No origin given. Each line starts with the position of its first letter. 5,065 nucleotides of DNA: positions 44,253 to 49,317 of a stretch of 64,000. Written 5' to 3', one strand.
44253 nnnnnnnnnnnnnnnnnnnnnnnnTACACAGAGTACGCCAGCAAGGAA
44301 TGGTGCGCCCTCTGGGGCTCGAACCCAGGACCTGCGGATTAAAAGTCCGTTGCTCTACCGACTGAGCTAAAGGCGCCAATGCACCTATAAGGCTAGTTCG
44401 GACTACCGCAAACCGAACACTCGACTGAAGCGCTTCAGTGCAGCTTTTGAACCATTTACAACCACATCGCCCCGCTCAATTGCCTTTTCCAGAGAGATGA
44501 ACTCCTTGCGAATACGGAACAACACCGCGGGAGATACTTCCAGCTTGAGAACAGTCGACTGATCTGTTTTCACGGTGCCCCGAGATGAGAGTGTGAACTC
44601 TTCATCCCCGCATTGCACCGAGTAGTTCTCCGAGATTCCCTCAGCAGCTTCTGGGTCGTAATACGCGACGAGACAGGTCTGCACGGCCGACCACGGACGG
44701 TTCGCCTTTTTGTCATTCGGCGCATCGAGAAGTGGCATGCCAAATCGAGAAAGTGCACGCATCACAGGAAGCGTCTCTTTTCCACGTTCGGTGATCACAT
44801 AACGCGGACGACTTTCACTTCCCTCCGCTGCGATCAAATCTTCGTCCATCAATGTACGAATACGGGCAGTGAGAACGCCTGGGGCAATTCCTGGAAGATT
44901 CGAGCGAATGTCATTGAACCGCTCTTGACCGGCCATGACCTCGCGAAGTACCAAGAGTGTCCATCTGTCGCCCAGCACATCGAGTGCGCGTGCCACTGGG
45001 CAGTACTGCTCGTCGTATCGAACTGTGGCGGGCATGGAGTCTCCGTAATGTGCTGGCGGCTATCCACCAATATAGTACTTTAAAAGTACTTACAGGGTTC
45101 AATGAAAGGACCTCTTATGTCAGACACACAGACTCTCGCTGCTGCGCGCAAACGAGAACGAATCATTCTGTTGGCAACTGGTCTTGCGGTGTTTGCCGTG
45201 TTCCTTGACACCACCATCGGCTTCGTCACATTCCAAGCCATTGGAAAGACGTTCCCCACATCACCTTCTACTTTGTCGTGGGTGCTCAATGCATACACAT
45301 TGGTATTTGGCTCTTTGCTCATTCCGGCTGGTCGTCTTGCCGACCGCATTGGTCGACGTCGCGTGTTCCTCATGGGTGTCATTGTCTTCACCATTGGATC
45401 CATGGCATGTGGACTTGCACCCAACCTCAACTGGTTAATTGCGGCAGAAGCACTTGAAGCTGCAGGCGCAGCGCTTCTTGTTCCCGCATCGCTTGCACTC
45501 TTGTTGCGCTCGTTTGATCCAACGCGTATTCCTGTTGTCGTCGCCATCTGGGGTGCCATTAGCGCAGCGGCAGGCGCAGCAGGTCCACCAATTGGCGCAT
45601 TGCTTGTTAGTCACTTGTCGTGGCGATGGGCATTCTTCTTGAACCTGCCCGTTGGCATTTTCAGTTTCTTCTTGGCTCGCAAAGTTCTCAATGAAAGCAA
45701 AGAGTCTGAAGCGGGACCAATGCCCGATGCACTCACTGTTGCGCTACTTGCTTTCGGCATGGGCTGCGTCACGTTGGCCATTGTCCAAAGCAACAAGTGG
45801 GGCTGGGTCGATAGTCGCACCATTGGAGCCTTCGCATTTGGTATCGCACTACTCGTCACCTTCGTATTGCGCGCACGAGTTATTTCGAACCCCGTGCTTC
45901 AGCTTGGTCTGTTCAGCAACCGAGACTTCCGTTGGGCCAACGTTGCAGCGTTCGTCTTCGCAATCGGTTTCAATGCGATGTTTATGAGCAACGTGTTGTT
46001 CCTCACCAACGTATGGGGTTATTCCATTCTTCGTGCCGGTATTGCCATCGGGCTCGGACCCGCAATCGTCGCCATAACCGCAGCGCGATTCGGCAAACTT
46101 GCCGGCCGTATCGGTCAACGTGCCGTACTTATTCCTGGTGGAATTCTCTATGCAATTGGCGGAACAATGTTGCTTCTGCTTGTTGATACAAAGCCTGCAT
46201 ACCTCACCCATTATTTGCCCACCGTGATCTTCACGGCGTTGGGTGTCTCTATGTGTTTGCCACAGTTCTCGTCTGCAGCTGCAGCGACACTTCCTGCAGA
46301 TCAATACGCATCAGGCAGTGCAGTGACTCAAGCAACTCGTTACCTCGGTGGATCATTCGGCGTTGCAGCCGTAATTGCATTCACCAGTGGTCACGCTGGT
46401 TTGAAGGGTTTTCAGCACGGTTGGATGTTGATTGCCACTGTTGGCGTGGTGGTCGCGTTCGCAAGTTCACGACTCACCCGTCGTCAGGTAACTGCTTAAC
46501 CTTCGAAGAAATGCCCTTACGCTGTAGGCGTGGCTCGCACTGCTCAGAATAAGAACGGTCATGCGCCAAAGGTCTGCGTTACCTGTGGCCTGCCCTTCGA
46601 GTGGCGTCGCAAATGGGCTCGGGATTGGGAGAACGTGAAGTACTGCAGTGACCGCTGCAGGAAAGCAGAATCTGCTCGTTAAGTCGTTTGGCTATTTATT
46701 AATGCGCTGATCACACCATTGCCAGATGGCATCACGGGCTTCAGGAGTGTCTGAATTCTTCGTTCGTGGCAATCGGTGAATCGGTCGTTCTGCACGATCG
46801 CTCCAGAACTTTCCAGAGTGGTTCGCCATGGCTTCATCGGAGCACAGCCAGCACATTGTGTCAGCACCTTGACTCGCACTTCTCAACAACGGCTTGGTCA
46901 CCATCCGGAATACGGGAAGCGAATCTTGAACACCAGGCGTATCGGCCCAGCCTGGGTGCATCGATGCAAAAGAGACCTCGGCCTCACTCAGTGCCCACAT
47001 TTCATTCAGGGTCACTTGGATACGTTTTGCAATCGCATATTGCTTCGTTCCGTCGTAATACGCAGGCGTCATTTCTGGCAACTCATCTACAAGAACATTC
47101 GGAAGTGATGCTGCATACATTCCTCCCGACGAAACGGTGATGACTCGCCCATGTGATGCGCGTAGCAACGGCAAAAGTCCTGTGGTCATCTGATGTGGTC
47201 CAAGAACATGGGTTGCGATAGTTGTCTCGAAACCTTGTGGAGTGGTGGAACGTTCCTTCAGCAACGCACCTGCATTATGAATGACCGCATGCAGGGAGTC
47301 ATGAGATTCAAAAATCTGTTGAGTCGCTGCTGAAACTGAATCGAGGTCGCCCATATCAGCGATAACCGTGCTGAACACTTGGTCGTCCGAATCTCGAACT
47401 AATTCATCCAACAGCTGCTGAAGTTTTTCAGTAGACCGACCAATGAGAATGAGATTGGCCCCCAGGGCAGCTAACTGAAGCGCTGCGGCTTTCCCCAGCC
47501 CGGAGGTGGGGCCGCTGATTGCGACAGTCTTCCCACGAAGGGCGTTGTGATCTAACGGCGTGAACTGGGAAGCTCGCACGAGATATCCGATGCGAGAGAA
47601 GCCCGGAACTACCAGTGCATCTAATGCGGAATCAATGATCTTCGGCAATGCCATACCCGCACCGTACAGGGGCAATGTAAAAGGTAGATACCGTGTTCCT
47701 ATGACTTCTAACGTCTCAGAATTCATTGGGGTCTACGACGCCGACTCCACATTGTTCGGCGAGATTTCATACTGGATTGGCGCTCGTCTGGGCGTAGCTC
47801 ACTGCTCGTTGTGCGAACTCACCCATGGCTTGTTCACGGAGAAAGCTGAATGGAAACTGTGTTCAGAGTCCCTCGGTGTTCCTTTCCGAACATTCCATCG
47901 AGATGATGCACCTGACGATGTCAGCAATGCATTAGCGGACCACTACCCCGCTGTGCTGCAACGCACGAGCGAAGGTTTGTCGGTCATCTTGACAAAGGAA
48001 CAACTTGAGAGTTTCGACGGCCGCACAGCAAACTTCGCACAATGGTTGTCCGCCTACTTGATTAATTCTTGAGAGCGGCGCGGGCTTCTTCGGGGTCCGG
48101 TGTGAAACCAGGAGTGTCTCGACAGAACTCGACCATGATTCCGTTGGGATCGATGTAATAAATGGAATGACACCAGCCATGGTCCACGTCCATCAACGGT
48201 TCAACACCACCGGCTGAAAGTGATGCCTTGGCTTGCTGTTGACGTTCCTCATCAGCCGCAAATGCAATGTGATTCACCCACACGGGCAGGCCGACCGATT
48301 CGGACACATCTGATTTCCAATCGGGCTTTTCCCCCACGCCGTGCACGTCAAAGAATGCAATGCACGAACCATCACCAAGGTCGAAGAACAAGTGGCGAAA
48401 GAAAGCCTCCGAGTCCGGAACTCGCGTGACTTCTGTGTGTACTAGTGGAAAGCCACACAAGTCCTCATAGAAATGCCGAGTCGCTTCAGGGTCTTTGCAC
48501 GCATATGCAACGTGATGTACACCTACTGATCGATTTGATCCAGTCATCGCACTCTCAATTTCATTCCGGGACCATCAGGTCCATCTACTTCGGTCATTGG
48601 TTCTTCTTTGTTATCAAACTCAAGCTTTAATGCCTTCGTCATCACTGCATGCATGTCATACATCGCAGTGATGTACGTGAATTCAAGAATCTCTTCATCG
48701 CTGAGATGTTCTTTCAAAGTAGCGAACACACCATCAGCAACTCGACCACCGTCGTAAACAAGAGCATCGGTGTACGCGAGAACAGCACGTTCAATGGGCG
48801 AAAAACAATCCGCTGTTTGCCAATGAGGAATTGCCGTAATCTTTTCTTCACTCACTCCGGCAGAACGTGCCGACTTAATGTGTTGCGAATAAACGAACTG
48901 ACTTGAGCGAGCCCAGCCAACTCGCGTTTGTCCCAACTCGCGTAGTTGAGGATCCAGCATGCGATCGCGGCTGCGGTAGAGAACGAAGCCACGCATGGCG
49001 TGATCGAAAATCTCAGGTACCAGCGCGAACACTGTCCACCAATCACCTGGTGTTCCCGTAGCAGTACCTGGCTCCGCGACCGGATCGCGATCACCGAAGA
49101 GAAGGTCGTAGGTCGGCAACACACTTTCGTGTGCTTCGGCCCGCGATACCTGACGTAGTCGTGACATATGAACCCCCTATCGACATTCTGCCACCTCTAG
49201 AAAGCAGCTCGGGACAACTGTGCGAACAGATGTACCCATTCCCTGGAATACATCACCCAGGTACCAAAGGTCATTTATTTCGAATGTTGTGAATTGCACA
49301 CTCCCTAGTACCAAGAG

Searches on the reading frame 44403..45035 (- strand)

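Call 10: search_protein_families(library=pfam, proteins=[window:44403-45035:-], max_evalue=0.001)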
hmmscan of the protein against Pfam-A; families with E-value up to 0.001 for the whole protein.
window:44403-45035:- (210 aa): 1 family
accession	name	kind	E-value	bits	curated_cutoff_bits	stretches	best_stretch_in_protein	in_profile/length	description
PF01638.23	HxlR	-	2.2e-17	63.1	20.8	1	20-102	1-86/91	HxlR-like helix-turn-helix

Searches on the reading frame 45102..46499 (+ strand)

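Call 10: search_protein_families(library=pfam, proteins=[window:45102-46499:+], max_evalue=0.001)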
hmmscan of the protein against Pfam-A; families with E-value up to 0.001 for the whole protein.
window:45102-46499:+ (465 aa): 1 family
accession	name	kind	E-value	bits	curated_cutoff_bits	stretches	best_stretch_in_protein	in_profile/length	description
PF07690.21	MFS_1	-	2.3e-46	158.8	33.4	1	28-420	3-346/347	Major Facilitator Superfamily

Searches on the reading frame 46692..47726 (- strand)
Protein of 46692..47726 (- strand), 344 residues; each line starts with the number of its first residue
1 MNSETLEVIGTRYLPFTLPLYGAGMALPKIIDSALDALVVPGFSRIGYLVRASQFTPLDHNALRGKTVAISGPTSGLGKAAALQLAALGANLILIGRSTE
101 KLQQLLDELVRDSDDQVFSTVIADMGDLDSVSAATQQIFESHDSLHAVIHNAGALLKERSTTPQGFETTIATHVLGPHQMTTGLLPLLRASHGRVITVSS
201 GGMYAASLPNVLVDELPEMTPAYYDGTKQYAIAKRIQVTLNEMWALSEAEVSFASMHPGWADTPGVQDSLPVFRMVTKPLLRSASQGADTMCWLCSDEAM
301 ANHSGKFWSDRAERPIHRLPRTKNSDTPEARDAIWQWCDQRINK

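Call 10: search_protein_families(library=pfam, proteins=[window:46692-47726:-], max_evalue=0.001)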
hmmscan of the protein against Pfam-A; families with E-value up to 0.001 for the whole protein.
window:46692-47726:- (344 aa): 3 families
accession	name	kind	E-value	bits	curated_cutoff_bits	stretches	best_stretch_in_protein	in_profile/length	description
PF00106.31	adh_short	-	2.4e-21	76.5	26.6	1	66-201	1-137/195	short chain dehydrogenase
PF13561.12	adh_short_C2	-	4.3e-17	62.9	27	1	75-202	6-132/236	Enoyl-(Acyl carrier protein) reductase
PF08659.16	KR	-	6e-08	33.3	22.6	1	67-178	2-117/180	KR domain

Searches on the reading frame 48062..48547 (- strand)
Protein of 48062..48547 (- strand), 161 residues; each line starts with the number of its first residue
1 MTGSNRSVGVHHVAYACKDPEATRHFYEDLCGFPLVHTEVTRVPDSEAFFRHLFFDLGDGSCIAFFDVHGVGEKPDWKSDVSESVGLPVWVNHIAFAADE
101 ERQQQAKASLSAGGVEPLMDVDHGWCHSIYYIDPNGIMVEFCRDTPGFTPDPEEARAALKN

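Call 10: search_protein_families(library=pfam, proteins=[window:48062-48547:-], max_evalue=0.001)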
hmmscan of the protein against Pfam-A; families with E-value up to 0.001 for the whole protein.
window:48062-48547:- (161 aa): 3 families
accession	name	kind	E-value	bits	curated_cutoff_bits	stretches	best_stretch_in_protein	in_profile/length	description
PF00903.31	Glyoxalase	-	5.3e-12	46.6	20.6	1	10-141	2-121/121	Glyoxalase/Bleomycin resistance protein/Dioxygenase superfamily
PF13669.12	Glyoxalase_4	-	0.00065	20.4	27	0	11-118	1-94/109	Glyoxalase/Bleomycin resistance protein/Dioxygenase superfamily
PF18029.7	Glyoxalase_6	-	0.00076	20.5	23.6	0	13-137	2-101/106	Glyoxalase-like domain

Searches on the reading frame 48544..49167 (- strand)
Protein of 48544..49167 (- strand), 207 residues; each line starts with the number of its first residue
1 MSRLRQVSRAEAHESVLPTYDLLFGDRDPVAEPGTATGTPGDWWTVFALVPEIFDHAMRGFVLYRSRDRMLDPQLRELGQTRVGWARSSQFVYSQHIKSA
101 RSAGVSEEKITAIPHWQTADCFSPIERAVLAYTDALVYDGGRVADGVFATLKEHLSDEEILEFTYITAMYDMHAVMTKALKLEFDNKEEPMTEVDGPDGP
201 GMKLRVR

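Call 10: search_protein_families(library=pfam, proteins=[window:48544-49167:-], max_evalue=0.001)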
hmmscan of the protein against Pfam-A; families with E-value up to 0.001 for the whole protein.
window:48544-49167:- (207 aa): 1 family
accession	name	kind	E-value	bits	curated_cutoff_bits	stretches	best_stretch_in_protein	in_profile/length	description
PF02627.25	CMD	-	8.7e-14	51.7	23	1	64-134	16-83/84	Carboxymuconolactone decarboxylase family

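Call 47: find_encoding_contigs(protein=window:48544-49167:-, flank=10000, max_places=3)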
Protein window:48544-49167:- (207 aa): no gene with exactly this product is on record in the collection.
